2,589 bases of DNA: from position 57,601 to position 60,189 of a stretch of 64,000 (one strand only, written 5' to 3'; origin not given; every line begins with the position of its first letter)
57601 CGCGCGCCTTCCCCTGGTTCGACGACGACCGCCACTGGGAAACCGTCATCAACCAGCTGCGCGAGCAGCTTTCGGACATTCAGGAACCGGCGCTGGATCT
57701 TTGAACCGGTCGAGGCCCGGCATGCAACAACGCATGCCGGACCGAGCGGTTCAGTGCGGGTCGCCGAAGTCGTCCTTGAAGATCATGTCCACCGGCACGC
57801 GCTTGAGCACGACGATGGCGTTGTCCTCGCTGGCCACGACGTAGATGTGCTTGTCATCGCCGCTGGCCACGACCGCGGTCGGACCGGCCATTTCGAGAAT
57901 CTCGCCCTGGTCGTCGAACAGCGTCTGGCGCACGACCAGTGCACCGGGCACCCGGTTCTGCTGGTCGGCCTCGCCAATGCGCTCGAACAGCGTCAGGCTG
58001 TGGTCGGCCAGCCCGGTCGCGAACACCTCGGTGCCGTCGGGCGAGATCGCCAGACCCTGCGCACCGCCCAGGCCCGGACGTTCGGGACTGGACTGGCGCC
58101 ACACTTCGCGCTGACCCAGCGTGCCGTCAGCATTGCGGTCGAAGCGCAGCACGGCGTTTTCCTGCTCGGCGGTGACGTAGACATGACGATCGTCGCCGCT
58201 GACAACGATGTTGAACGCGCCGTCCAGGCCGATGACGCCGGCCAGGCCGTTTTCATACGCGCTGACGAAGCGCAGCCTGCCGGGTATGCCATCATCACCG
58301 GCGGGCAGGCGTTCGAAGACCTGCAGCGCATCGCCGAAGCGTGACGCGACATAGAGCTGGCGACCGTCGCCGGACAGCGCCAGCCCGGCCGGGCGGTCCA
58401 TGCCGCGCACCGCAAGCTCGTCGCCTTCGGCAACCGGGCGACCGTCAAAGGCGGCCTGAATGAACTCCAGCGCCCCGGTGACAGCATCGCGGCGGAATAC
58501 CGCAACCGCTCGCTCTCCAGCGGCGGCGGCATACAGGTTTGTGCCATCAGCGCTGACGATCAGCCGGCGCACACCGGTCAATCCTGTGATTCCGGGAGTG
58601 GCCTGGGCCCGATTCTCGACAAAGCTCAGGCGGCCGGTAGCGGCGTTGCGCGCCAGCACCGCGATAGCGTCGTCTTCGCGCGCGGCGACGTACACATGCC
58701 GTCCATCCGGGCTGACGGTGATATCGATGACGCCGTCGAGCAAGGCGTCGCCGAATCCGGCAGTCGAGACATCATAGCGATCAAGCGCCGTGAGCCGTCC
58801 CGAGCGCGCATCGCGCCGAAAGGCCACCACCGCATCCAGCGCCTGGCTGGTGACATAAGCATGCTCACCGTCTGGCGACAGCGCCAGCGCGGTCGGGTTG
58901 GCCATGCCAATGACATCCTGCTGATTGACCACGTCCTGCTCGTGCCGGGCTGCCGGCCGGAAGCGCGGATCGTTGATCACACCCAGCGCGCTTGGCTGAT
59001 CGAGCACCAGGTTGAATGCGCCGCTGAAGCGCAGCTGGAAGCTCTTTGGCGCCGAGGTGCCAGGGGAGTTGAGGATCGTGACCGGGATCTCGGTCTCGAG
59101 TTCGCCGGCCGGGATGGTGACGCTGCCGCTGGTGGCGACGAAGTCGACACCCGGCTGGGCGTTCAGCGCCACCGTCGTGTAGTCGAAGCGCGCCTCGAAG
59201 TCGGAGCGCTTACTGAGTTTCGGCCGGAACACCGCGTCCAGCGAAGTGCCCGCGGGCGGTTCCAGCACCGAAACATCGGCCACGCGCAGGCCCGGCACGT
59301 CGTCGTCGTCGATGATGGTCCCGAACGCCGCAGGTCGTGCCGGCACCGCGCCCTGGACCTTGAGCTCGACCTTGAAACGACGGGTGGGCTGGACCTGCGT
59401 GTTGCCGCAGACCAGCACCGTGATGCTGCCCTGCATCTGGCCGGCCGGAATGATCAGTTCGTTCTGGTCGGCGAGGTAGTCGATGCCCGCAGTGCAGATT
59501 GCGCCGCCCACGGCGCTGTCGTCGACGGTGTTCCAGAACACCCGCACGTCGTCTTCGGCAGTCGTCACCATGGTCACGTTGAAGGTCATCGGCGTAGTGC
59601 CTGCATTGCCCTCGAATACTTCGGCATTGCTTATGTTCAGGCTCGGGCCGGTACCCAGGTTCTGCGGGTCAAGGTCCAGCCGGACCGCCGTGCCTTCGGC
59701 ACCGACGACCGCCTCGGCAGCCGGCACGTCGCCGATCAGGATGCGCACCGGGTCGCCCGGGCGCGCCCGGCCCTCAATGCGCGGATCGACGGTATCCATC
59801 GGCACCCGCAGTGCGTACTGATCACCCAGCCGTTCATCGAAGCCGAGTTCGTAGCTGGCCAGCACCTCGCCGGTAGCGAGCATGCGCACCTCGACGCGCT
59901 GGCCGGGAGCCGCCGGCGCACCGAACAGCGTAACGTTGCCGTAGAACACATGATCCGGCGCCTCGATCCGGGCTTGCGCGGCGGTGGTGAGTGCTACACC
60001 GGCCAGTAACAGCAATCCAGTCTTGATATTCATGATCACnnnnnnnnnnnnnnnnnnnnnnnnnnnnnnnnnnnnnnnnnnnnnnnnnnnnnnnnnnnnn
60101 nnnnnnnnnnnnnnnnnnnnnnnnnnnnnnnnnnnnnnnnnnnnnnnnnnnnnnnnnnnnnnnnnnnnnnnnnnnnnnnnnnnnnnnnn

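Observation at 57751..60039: Secreted Calx-beta x2 plus 7-bladed propeller protein translationally coupled to the giant gene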

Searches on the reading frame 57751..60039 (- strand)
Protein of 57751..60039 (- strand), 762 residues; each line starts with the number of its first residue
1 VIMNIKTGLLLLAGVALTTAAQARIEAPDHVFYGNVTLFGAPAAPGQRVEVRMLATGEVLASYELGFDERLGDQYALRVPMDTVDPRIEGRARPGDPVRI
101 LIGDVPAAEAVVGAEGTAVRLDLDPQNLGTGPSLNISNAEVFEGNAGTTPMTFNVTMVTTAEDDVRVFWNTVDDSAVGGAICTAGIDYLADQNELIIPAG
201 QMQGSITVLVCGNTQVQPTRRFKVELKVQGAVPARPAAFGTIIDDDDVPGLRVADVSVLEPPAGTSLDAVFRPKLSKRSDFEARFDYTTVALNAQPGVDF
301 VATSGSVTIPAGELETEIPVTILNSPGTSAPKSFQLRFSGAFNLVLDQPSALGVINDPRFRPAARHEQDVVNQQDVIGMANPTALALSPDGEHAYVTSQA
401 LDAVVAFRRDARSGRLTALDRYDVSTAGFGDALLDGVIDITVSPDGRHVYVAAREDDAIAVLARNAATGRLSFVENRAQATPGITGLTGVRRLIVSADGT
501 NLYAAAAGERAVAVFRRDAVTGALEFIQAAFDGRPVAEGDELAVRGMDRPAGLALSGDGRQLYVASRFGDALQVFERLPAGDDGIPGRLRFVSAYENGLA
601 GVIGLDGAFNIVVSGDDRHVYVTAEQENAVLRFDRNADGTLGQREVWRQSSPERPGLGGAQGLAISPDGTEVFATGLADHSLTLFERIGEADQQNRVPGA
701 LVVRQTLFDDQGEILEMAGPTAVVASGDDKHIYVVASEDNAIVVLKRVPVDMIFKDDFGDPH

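Call 5: search_protein_families(library=pfam, proteins=[window:57751-60039:-], max_evalue=0.01)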
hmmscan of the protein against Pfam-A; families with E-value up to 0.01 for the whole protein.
window:57751-60039:- (762 aa): 7 families
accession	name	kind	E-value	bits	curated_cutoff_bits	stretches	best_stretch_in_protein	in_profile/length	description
PF10282.15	Lactonase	-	3.8e-28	99.1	21.7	1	385-532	196-335/344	Lactonase, 7-bladed beta-propeller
PF03160.20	Calx-beta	-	2.7e-09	37.5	27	2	149-245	22-118/119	Calx-beta domain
PF08450.18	SGL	-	3.5e-09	37.1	26.3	0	612-700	140-225/246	SMP-30/Gluconolactonase/LRE-like region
PF01731.26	Arylesterase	-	1.3e-06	29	21.3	0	543-569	49-75/86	Arylesterase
PF15702.11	HPS6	-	2e-06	27.3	27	0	435-464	30-60/378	Hermansky-Pudlak syndrome 6 protein N-terminal domain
PF13449.12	Phytase-like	-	0.00091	19.6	27.6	0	611-674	73-140/284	Esterase-like activity of phytase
PF01436.27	NHL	-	0.0097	16.3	20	0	548-565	2-18/28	NHL repeat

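Call 6: find_encoding_contigs(protein=window:57751-60033:-, flank=10000, max_places=6)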
Protein window:57751-60033:- (760 aa): no gene with exactly this product is on record in the collection.

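Call 7: search_protein_families(library=ncbifam, proteins=[window:57751-60039:-], max_evalue=0.01)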
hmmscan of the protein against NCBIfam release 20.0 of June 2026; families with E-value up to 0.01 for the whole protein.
window:57751-60039:- (762 aa): 6 families
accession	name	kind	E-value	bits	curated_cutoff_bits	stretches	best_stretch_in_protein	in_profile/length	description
TIGR03866.1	PQQ_ABC_repeats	subfamily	1.4e-10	40.7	287.3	0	548-675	41-142/310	PQQ-dependent catabolism-associated beta-propeller protein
NF008258.1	PRK11028.1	equivalog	5e-10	39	370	1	375-528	171-315/330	6-phosphogluconolactonase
NF050136.1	PGL_lacton_Staph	exception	3.3e-09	36.2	500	1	376-528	185-328/341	6-phosphogluconolactonase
TIGR02276.1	beta_rpt_yvtn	repeat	4.5e-07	29.8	27.85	0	444-462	1-19/42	beta-propeller repeat protein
TIGR03907.1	QH_beta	equivalog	7.8e-05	21.9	223.2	0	367-453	20-99/338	quinohemoprotein amine dehydrogenase subunit beta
NF052340.1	hydrazine_beta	equivalog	0.00019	20.6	560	0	381-462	34-102/372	hydrazine synthase subunit beta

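Call 8: find_homologous_proteins(query=window:57751-60033:-, max_evalue=0.00001)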
Query window:57751-60033:- (760 aa): 361 proteins with E <= 0.00001 among 8000 candidates; the best 120 are listed.
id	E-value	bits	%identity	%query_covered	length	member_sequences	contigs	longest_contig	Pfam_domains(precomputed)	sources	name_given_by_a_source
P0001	0.0e+0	1662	100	100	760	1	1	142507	PF10282.16,PF15702.12,PF03160.21,PF01731.27,PF08450.19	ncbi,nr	ncbi:MAG: beta-propeller fold lactonase family protein [Wenzhouxiangellaceae bacterium]|nr:beta-prop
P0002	0.0e+0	1044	64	100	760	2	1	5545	PF10282.16,PF03160.21,PF08450.19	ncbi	-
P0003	0.0e+0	1035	64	98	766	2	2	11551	PF10282.16,PF03160.21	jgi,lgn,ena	-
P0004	0.0e+0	1029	64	99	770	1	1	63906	PF10282.16,PF15702.12,PF03160.21,PF08450.19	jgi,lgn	-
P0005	3.7e-291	986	63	99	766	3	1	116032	PF10282.16,PF03160.21,PF01731.27,PF08450.19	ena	-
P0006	7.3e-289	978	62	100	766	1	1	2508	PF10282.16,PF15702.12,PF03160.21,PF01731.27,PF08450.19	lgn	-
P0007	2.4e-288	977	61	98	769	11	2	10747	PF10282.16,PF03160.21,PF08450.19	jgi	-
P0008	2.6e-288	977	63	97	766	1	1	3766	PF10282.16,PF15702.12,PF03160.21,PF08450.19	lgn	-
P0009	9.3e-288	975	63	97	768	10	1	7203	PF10282.16,PF15702.12,PF03160.21,PF01731.27,PF08450.19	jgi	-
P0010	2.5e-287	973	62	97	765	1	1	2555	PF10282.16,PF03160.21,PF01731.27,PF08450.19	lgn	-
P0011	6.9e-287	972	62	97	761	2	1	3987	PF10282.16,PF03160.21,PF08450.19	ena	-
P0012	1.4e-286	971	62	99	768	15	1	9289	PF10282.16,PF03160.21,PF01731.27,PF08450.19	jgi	-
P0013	2.2e-286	970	62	97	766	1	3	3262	PF10282.16,PF03160.21,PF08450.19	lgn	-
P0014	3.4e-284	963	61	100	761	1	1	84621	PF10282.16,PF03160.21,PF08450.19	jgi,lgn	-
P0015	1.3e-275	935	60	99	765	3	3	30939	PF10282.16,PF03160.21,PF01731.27,PF08450.19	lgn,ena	-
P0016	1.4e-275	934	59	99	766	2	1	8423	PF10282.16,PF03160.21,PF08450.19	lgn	-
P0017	9.4e-270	915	58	99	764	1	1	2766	PF10282.16,PF03160.21,PF08450.19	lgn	-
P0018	2.9e-266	904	58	97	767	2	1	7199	PF10282.16,PF15702.12,PF03160.21,PF01731.27,PF01436.28,PF08450.19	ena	-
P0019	5.2e-264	896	57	99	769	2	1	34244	PF10282.16,PF03160.21,PF01731.27,PF08450.19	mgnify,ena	mgnify:FL=1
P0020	2.1e-262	891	57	99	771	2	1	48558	PF10282.16,PF15702.12,PF03160.21,PF08450.19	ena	-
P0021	4.1e-262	890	57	97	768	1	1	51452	PF10282.16,PF15702.12,PF03160.21,PF08450.19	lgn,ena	-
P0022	1.3e-260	885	58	99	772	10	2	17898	PF10282.16,PF15702.12,PF03160.21,PF01731.27,PF08450.19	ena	-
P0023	7.3e-259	879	57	99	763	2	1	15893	PF10282.16,PF15702.12,PF03160.21,PF08450.19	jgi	-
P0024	1.7e-258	878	63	86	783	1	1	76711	PF10282.16,PF03160.21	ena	-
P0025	3.6e-258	877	57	99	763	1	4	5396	PF10282.16,PF03160.21,PF08450.19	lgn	-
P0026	2.0e-256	871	56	97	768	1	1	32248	PF10282.16,PF15702.12,PF03160.21,PF08450.19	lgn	-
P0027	8.8e-254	862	56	99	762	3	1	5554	PF10282.16,PF03160.21,PF08450.19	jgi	jgi:DNA-binding beta-propeller fold protein YncE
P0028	6.2e-252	856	54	99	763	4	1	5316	PF10282.16,PF15702.12,PF03160.21,PF01731.27,PF08450.19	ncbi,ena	-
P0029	2.5e-251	854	56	99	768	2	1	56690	PF10282.16,PF03160.21,PF08450.19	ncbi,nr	ncbi:MAG: beta-propeller fold lactonase family protein [Wenzhouxiangellaceae bacterium]|nr:beta-prop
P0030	4.5e-250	850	55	97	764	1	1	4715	PF10282.16,PF15702.12,PF03160.21,PF08450.19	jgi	jgi:DNA-binding beta-propeller fold protein YncE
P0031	1.3e-249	849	55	99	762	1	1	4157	PF10282.16,PF03160.21,PF08450.19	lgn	-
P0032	3.5e-249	847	54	99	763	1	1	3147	PF10282.16,PF03160.21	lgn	-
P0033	4.3e-249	847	55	99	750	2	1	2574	PF10282.16,PF15702.12,PF03160.21,PF08450.19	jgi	jgi:6-phosphogluconolactonase (cycloisomerase 2 family)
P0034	5.5e-244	830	55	97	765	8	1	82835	PF10282.16,PF03160.21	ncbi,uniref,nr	ncbi:beta-propeller fold lactonase family protein [Wenzhouxiangella sp. XN79A]|uniref:beta-propeller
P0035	7.2e-244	830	55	97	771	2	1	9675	PF10282.16,PF03160.21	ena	-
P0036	2.0e-240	818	55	92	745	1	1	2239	PF10282.16,PF15702.12,PF03160.21,PF01731.27,PF08450.19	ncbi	ncbi:MAG: beta-propeller fold lactonase family protein, partial [Pseudomonadota bacterium]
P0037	8.8e-240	816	54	97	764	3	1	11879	PF10282.16,PF03160.21,PF01436.28,PF08450.19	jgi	-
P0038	7.8e-239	813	55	97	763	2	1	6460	PF10282.16,PF15702.12,PF03160.21,PF01436.28,PF08450.19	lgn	-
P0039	6.5e-238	810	52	99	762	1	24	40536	PF10282.16,PF03160.21,PF08450.19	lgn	-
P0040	1.4e-235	802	51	99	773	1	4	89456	PF10282.16,PF03160.21,PF01731.27,PF08450.19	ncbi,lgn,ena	-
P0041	1.0e-233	796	53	99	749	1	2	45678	PF10282.16,PF03160.21,PF08450.19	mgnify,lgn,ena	mgnify:CR=1 FL=1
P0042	1.7e-223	762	52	97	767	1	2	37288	PF10282.16,PF03160.21,PF01731.27,PF08450.19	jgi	jgi:6-phosphogluconolactonase (cycloisomerase 2 family)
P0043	9.1e-219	747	50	99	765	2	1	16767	PF10282.16,PF03160.21,PF01731.27,PF08450.19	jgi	jgi:large repetitive protein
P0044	1.9e-210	719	49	99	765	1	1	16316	PF10282.16,PF03160.21,PF01731.27,PF08450.19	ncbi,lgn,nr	ncbi:MAG: hypothetical protein EA370_09980 [Wenzhouxiangella sp.]|nr:MAG: hypothetical protein EA370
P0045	1.1e-207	710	48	99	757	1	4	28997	PF10282.16,PF03160.21,PF13449.13,PF01436.28,PF08450.19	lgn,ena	-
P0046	8.6e-207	707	50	98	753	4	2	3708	PF10282.16,PF15702.12,PF03160.21,PF08450.19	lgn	-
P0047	3.0e-206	705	55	83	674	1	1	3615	PF10282.16,PF03160.21,PF08450.19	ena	-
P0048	3.0e-203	695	49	97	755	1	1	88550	PF10282.16,PF15702.12,PF03160.21,PF08450.19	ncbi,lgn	-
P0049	5.9e-199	681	48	97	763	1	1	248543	PF10282.16,PF15702.12,PF03160.21,PF01731.27,PF08450.19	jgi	jgi:DNA-binding beta-propeller fold protein YncE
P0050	2.6e-198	679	48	99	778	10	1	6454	PF10282.16,PF15702.12,PF03160.21,PF08450.19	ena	-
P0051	6.1e-198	678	49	97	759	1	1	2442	PF10282.16,PF15702.12,PF03160.21,PF01731.27,PF08450.19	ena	-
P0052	2.7e-197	676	49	96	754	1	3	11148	PF10282.16,PF15702.12,PF03160.21,PF01731.27,PF08450.19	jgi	jgi:6-phosphogluconolactonase (cycloisomerase 2 family)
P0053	3.8e-197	675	47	100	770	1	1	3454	PF10282.16,PF03160.21,PF08450.19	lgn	-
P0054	4.2e-195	668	47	99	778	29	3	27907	PF10282.16,PF03160.21,PF08450.19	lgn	-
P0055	5.0e-195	668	48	97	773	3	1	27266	PF10282.16,PF15702.12,PF03160.21,PF08450.19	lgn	-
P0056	1.3e-194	667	48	99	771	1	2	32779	PF10282.16,PF15702.12,PF03160.21,PF08450.19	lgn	-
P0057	1.2e-193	664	46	100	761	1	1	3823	PF10282.16,PF15702.12,PF03160.21,PF08450.19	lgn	-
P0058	1.1e-192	660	48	97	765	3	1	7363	PF10282.16,PF03160.21,PF08450.19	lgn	-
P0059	1.3e-192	660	47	97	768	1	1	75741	PF10282.16,PF15702.12,PF03160.21,PF08450.19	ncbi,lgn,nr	ncbi:MAG: beta-propeller fold lactonase family protein [Aquimonas sp.]|nr:beta-propeller fold lacton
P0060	2.6e-192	659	46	99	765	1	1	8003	PF10282.16,PF15702.12,PF03160.21,PF01731.27,PF08450.19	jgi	jgi:DNA-binding beta-propeller fold protein YncE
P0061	1.8e-191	656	47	98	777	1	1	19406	PF10282.16,PF03160.21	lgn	-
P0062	1.4e-190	653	46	97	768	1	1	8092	PF10282.16,PF15702.12,PF03160.21,PF01731.27,PF08450.19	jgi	jgi:6-phosphogluconolactonase (cycloisomerase 2 family)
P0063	5.3e-190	652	48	96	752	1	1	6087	PF10282.16,PF03160.21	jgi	jgi:6-phosphogluconolactonase (cycloisomerase 2 family)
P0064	1.8e-188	646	46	99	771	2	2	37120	PF10282.16,PF15702.12,PF03160.21,PF08450.19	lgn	-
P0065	1.0e-187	644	46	99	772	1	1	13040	PF10282.16,PF15702.12,PF03160.21,PF08450.19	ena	-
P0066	1.0e-187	644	39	49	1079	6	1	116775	PF25174.2,PF15702.12,PF23381.2,PF25173.2,PF22807.3,PF24817.2,PF07676.19,PF08450.19,PF23393.3,PF10282.16,PF00400.39,PF23414.2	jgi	-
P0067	2.6e-187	643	38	49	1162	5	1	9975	PF25174.2,PF24814.2,PF15702.12,PF23381.2,PF01731.27,PF25173.2,PF24817.2,PF01436.28,PF07676.19,PF08450.19,PF10282.16,PF25172.2,PF03088.23,PF00400.39,PF23414.2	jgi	jgi:6-phosphogluconolactonase (cycloisomerase 2 family)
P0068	1.4e-186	640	47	97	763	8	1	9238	PF10282.16,PF03160.21,PF01731.27,PF08450.19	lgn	-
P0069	2.7e-186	639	46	97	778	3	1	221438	PF10282.16,PF15702.12,PF03160.21,PF08450.19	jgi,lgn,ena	-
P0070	1.1e-185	637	45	99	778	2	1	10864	PF10282.16,PF15702.12,PF03160.21,PF01731.27,PF08450.19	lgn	-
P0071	4.4e-185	635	46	99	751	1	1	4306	PF10282.16,PF03160.21,PF01731.27,PF08450.19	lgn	-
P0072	1.8e-184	633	47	96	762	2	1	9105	PF10282.16,PF03160.21,PF00400.39,PF08450.19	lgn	-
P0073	3.9e-184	632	45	98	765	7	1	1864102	PF10282.16,PF15702.12,PF03160.21,PF08450.19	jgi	jgi:DNA-binding beta-propeller fold protein YncE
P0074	7.0e-184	631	45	99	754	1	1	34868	PF10282.16,PF15702.12,PF03160.21,PF08450.19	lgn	-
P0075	7.2e-184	631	45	99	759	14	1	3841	PF10282.16,PF03160.21,PF01731.27,PF08450.19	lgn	-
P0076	1.7e-183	630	45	97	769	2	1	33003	PF10282.16,PF15702.12,PF03160.21,PF08450.19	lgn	-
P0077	1.3e-182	627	44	99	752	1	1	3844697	PF22494.4,PF10282.16,PF15702.12,PF03160.21,PF08450.19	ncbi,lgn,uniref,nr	ncbi:beta-propeller fold lactonase family protein [Wenzhouxiangella sp. AB-CW3]|uniref:beta-propelle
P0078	4.2e-182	625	46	99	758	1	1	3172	PF10282.16,PF15702.12,PF03160.21,PF00400.39,PF08450.19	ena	-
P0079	6.3e-182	625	47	97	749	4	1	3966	PF10282.16,PF15702.12,PF03160.21,PF01731.27,PF08450.19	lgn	-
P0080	3.2e-181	623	44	99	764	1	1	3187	PF10282.16,PF03160.21,PF01731.27,PF08450.19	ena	-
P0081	8.7e-181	621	45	99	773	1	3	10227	PF10282.16,PF03160.21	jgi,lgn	-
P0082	1.2e-180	621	45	99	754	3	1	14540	PF10282.16,PF15702.12,PF03160.21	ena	-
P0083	1.3e-180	620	44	99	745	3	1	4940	PF10282.16,PF03160.21,PF08450.19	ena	-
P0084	1.7e-180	620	45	97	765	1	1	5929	PF10282.16,PF15702.12,PF03160.21,PF01731.27,PF13449.13,PF08450.19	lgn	-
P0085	3.9e-180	619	45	97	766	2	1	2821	PF10282.16,PF15702.12,PF03160.21,PF01731.27,PF01436.28,PF08450.19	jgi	jgi:DNA-binding beta-propeller fold protein YncE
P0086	2.8e-178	613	44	99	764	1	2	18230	PF10282.16,PF03160.21,PF08450.19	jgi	jgi:6-phosphogluconolactonase (cycloisomerase 2 family)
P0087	7.0e-178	611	43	99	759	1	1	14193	PF10282.16,PF15702.12,PF03160.21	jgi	jgi:6-phosphogluconolactonase (cycloisomerase 2 family)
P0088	3.2e-176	606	44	97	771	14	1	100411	PF10282.16,PF15702.12,PF03160.21,PF01731.27,PF08450.19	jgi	jgi:6-phosphogluconolactonase (cycloisomerase 2 family)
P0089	7.6e-176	605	43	99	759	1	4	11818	PF10282.16,PF03160.21,PF08450.19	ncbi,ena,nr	ncbi:MAG: beta-propeller fold lactonase family protein [Xanthomonadales bacterium]|nr:beta-propeller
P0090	1.7e-175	604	45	97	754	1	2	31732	PF10282.16,PF03160.21,PF08450.19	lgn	-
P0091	9.5e-175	601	43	100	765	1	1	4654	PF10282.16,PF15702.12,PF03160.21,PF01731.27,PF08450.19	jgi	jgi:6-phosphogluconolactonase (cycloisomerase 2 family)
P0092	1.0e-174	601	45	97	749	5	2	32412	PF10282.16,PF03160.21,PF01731.27,PF08450.19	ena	-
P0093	2.2e-174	600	45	97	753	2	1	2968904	PF10282.16,PF03160.21,PF01731.27,PF08450.19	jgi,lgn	jgi:6-phosphogluconolactonase (cycloisomerase 2 family)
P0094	1.1e-173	598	44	98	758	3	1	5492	PF10282.16,PF15702.12,PF03160.21,PF01731.27,PF01436.28,PF08450.19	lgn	-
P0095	1.7e-173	597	45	97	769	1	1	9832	PF10282.16,PF03160.21,PF08450.19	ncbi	-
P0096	3.5e-172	593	44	98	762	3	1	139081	PF10282.16,PF15702.12,PF03160.21,PF01731.27,PF08450.19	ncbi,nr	ncbi:beta-propeller fold lactonase family protein [Xanthomonadaceae bacterium JHOS43]|nr:beta-propel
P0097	4.0e-172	592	45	100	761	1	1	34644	PF10282.16,PF15702.12,PF03160.21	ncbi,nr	ncbi:MAG TPA: beta-propeller fold lactonase family protein [Xanthomonadaceae bacterium]|nr:beta-prop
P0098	1.3e-171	591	45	100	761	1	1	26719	PF10282.16,PF15702.12,PF03160.21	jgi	jgi:6-phosphogluconolactonase (cycloisomerase 2 family)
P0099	2.4e-171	590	45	98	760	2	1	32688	PF10282.16,PF15702.12,PF03160.21,PF08450.19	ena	-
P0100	2.1e-170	587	44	97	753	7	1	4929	PF10282.16,PF03160.21,PF01731.27,PF08450.19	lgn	-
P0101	2.9e-170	586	44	97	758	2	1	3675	PF10282.16,PF15702.12,PF03160.21,PF01731.27,PF03088.23,PF08450.19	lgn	-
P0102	4.0e-170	586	44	95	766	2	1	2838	PF10282.16,PF03160.21,PF01731.27,PF01436.28,PF08450.19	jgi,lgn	jgi:DNA-binding beta-propeller fold protein YncE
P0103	6.0e-170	585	44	97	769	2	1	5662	PF10282.16,PF15702.12,PF03160.21,PF01731.27,PF08450.19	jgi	jgi:6-phosphogluconolactonase (cycloisomerase 2 family)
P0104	7.1e-169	582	44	99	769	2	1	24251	PF10282.16,PF03160.21,PF01731.27,PF08450.19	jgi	jgi:6-phosphogluconolactonase (cycloisomerase 2 family)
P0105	7.7e-169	582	44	97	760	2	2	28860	PF10282.16,PF15702.12,PF03160.21,PF01731.27,PF08450.19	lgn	-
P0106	1.6e-168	581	44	97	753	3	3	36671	PF10282.16,PF03160.21,PF01731.27,PF08450.19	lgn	-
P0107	1.8e-168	580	43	98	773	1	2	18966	PF10282.16,PF03160.21,PF08450.19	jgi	jgi:6-phosphogluconolactonase (cycloisomerase 2 family)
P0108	1.8e-166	574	44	97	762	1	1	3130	PF10282.16,PF15702.12,PF03160.21,PF01731.27,PF13449.13,PF08450.19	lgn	-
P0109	1.8e-166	574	43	96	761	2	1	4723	PF10282.16,PF15702.12,PF03160.21,PF08450.19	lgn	-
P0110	1.1e-164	568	43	97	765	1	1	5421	PF10282.16,PF03160.21,PF01731.27,PF13449.13,PF08450.19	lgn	-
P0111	2.9e-164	566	41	99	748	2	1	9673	PF23393.3,PF10282.16,PF15702.12,PF03160.21,PF01731.27,PF07676.19,PF08450.19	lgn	-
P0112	3.8e-164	566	43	98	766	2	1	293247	PF10282.16,PF03160.21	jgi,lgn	jgi:6-phosphogluconolactonase (cycloisomerase 2 family)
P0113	4.3e-164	566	42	98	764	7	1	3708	PF10282.16,PF03160.21,PF01731.27,PF08450.19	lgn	-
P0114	2.0e-161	557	41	99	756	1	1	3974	PF10282.16,PF03160.21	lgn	-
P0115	8.7e-160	552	43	97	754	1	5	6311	PF10282.16,PF15702.12,PF03160.21,PF08450.19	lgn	-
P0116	1.2e-158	548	43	97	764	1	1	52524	PF10282.16,PF03160.21,PF08450.19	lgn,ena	-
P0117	1.4e-158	548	43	97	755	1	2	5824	PF10282.16,PF15702.12,PF03160.21,PF08450.19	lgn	-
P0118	3.0e-158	547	42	97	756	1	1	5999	PF10282.16,PF15702.12,PF03160.21,PF01731.27,PF08450.19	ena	-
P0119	5.2e-157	542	42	97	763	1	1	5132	PF10282.16,PF15702.12,PF03160.21,PF01731.27,PF08450.19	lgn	-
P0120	2.3e-156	540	42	98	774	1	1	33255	PF10282.16,PF15702.12,PF03160.21,PF08450.19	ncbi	-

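Call 9: find_encoding_contigs(protein=P0001, flank=10000, max_places=3)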
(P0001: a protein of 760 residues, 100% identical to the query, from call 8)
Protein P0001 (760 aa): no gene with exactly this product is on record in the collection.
